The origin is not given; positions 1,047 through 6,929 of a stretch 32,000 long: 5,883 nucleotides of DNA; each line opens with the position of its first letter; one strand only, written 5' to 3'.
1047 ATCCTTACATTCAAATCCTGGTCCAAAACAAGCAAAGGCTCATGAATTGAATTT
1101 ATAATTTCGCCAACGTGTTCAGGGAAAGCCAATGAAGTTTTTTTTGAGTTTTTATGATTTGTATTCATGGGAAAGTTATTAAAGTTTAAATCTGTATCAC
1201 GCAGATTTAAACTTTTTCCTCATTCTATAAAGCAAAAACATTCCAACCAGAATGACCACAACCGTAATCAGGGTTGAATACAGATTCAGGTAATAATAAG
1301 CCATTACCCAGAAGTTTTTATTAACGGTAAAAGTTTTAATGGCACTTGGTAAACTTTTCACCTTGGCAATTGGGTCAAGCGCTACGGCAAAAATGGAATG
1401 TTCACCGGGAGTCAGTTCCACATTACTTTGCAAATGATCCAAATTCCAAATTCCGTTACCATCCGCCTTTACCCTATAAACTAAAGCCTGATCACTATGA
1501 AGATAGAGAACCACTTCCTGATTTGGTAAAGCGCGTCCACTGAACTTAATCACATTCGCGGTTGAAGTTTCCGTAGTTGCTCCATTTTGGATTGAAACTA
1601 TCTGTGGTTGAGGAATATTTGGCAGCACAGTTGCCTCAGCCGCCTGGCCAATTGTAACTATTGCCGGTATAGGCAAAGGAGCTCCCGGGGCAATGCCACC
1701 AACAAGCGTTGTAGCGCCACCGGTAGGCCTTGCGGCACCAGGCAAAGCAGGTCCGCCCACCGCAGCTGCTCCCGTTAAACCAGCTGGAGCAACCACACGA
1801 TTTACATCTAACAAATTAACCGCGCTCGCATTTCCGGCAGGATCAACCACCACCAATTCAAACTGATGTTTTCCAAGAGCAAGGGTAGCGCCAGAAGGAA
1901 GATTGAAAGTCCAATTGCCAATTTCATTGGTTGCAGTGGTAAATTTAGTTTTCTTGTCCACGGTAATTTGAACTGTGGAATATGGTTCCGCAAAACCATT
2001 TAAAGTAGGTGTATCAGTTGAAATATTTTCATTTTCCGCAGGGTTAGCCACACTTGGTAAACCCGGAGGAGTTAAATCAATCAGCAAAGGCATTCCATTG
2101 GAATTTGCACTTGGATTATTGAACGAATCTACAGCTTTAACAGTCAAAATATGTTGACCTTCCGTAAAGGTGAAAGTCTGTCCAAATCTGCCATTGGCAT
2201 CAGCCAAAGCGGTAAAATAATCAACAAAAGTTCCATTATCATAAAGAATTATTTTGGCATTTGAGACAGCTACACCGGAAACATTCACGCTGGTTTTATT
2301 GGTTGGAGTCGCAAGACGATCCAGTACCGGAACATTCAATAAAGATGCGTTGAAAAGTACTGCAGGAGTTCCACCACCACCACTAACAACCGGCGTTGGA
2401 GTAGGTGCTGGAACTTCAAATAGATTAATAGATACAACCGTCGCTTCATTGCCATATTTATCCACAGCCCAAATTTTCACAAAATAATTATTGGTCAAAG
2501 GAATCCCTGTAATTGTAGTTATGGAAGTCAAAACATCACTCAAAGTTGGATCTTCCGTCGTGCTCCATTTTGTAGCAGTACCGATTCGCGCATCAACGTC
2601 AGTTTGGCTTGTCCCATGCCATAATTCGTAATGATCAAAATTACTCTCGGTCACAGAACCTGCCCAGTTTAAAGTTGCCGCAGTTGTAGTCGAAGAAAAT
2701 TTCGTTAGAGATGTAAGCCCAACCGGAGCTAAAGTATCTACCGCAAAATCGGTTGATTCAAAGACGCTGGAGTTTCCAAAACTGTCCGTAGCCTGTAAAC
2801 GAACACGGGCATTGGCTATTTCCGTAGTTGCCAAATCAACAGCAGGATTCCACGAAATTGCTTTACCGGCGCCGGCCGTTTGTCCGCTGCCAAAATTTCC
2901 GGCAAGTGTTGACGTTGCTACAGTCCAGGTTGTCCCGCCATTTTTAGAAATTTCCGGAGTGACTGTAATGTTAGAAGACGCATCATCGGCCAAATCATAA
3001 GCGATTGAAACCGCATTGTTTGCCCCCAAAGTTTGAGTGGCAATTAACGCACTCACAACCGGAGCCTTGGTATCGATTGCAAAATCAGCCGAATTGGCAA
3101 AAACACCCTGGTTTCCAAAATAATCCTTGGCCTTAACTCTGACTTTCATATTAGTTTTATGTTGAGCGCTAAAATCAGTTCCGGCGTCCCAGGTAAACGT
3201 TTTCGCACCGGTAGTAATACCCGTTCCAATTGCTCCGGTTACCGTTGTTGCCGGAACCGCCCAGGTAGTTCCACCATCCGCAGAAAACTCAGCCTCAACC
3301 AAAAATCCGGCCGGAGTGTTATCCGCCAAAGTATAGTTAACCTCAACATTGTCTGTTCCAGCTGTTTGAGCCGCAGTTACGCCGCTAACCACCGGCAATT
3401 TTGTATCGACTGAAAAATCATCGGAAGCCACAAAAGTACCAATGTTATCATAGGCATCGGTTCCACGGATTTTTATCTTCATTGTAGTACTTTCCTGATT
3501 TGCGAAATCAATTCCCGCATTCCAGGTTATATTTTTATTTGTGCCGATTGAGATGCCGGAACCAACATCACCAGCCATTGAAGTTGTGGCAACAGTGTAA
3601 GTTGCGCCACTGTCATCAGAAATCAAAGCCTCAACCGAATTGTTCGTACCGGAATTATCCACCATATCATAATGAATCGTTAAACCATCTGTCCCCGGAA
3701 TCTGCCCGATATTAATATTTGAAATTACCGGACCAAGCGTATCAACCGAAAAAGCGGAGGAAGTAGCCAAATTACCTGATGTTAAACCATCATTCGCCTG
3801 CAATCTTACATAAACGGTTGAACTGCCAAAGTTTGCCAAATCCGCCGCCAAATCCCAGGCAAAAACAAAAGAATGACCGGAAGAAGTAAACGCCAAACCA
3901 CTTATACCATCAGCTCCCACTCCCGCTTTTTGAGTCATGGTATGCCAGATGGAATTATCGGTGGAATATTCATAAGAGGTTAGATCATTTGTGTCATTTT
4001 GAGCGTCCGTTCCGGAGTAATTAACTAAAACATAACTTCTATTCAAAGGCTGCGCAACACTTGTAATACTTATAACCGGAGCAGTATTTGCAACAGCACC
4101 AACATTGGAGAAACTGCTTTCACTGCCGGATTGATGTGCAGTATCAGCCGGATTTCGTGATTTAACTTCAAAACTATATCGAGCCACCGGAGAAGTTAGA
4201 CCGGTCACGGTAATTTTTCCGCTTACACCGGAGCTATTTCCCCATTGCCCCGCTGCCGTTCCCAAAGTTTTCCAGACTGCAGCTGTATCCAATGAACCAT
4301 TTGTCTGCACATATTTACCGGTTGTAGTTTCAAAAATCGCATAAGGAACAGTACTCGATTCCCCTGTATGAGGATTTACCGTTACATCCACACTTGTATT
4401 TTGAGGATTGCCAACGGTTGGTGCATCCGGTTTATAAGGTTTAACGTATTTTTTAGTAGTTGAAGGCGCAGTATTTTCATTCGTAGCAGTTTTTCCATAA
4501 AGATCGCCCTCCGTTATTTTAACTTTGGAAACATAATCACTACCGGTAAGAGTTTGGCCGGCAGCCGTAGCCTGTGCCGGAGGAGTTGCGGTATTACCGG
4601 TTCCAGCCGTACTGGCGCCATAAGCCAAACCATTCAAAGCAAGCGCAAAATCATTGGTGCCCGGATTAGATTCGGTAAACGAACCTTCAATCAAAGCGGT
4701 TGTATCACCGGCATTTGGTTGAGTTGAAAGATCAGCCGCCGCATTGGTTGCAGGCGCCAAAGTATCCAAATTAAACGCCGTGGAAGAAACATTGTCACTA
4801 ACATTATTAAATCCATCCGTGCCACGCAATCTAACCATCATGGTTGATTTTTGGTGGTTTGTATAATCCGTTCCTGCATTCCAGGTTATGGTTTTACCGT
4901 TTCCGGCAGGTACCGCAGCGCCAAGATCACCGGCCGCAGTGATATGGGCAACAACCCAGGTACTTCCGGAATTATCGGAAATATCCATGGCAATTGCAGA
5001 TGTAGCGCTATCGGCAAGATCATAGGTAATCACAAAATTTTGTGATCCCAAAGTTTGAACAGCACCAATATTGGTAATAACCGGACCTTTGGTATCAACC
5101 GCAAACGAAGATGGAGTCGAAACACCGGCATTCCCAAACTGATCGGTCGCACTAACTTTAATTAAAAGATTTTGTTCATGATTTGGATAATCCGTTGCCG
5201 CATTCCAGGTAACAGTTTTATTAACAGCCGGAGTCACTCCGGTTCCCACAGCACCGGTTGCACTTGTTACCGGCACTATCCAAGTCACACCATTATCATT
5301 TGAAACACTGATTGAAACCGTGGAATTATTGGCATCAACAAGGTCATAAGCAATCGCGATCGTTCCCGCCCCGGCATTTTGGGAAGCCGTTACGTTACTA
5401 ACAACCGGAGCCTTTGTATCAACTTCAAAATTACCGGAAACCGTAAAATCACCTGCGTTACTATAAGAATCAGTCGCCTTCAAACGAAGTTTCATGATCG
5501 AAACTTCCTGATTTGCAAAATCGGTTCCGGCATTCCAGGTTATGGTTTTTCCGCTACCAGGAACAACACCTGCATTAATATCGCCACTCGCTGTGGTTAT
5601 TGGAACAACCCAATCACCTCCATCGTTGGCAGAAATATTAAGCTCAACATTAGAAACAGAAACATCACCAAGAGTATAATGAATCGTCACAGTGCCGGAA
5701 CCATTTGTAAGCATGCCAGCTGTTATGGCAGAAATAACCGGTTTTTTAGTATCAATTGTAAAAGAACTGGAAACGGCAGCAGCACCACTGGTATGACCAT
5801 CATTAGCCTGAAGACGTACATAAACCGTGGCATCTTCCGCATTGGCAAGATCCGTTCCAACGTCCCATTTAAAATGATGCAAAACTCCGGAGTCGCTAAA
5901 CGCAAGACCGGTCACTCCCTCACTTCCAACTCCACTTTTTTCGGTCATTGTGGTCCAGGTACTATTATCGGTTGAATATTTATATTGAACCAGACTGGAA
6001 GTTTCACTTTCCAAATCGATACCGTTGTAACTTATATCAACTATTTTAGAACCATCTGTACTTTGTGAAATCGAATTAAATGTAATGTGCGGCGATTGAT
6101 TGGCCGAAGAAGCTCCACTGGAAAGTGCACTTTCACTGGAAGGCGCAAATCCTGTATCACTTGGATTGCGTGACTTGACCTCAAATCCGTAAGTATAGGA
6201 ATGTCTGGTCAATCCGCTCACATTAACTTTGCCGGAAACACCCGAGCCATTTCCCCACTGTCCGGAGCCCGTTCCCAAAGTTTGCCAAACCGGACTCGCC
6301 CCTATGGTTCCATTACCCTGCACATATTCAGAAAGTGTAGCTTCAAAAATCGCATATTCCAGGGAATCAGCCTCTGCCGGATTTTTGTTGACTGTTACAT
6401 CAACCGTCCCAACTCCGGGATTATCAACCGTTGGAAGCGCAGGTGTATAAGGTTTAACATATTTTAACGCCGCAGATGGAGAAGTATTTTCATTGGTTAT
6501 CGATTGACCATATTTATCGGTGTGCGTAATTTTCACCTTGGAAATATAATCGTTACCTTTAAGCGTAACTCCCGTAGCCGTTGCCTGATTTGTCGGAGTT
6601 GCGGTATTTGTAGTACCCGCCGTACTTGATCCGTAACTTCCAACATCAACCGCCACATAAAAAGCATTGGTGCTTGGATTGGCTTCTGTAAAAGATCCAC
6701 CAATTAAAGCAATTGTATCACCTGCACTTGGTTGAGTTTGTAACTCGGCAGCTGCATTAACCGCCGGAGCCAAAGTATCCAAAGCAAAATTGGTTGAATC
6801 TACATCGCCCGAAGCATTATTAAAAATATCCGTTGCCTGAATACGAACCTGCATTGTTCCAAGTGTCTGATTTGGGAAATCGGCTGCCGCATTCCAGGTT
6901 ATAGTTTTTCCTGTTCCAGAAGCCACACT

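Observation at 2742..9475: Fourteen single-Asp-box ~110-aa domains organised in three ~2.0-kb super-repeats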

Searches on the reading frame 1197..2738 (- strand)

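Call 33: search_protein_families(library=pfam, proteins=[window:1197-2738:-], max_evalue=1)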
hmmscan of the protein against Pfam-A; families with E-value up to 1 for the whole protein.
window:1197-2738:- (513 aa): 7 families
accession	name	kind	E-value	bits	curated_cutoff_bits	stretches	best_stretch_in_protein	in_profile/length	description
PF19077.6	Big_13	-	8e-14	52.4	27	3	237-311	22-97/102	Bacterial Ig-like domain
PF17936.7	Big_6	-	4.6e-09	36.8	27.6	2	235-306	6-75/83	Bacterial Ig domain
PF01034.25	Syndecan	-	0.033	14.6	25.2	1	493-509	21-37/64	Syndecan domain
PF16040.10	APD1-4_N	-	0.07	13.3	27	1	244-288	2-49/71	E3 ubiquitin-protein ligase APD1-4, N-terminal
PF13750.12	Big_3_3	-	0.096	12.8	27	0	191-228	12-49/157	Bacterial Ig-like domain (group 3)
PF13715.12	CarbopepD_reg_2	-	0.1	13.1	32.2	1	251-284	12-45/88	CarboxypepD_reg-like domain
PF00041.27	fn3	-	0.12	13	25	1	15-98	10-75/84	Fibronectin type III domain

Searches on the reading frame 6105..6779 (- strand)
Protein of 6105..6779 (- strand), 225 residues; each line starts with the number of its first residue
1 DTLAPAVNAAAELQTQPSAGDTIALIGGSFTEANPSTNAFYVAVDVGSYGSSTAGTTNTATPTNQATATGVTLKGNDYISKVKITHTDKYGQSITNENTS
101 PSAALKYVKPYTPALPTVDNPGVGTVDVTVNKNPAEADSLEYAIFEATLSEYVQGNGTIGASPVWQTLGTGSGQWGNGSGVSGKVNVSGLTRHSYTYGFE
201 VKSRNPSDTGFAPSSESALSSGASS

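Call 33: search_protein_families(library=pfam, proteins=[window:6105-6779:-], max_evalue=1)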
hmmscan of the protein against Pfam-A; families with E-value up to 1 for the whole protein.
window:6105-6779:- (225 aa): 0 families

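Call 51: search_solved_structures(query=A5, max_evalue=10, show_alignments=2)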
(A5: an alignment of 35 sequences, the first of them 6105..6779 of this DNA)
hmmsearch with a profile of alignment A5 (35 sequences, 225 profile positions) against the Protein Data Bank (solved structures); distinct sequences matched with E-value up to 10: 2.
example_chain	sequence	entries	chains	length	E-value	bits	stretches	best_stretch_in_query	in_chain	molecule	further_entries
8g4l_bm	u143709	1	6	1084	0.00042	23.1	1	61-132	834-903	Titin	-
8bnq_A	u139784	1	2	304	0.18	14.5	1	61-132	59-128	Titin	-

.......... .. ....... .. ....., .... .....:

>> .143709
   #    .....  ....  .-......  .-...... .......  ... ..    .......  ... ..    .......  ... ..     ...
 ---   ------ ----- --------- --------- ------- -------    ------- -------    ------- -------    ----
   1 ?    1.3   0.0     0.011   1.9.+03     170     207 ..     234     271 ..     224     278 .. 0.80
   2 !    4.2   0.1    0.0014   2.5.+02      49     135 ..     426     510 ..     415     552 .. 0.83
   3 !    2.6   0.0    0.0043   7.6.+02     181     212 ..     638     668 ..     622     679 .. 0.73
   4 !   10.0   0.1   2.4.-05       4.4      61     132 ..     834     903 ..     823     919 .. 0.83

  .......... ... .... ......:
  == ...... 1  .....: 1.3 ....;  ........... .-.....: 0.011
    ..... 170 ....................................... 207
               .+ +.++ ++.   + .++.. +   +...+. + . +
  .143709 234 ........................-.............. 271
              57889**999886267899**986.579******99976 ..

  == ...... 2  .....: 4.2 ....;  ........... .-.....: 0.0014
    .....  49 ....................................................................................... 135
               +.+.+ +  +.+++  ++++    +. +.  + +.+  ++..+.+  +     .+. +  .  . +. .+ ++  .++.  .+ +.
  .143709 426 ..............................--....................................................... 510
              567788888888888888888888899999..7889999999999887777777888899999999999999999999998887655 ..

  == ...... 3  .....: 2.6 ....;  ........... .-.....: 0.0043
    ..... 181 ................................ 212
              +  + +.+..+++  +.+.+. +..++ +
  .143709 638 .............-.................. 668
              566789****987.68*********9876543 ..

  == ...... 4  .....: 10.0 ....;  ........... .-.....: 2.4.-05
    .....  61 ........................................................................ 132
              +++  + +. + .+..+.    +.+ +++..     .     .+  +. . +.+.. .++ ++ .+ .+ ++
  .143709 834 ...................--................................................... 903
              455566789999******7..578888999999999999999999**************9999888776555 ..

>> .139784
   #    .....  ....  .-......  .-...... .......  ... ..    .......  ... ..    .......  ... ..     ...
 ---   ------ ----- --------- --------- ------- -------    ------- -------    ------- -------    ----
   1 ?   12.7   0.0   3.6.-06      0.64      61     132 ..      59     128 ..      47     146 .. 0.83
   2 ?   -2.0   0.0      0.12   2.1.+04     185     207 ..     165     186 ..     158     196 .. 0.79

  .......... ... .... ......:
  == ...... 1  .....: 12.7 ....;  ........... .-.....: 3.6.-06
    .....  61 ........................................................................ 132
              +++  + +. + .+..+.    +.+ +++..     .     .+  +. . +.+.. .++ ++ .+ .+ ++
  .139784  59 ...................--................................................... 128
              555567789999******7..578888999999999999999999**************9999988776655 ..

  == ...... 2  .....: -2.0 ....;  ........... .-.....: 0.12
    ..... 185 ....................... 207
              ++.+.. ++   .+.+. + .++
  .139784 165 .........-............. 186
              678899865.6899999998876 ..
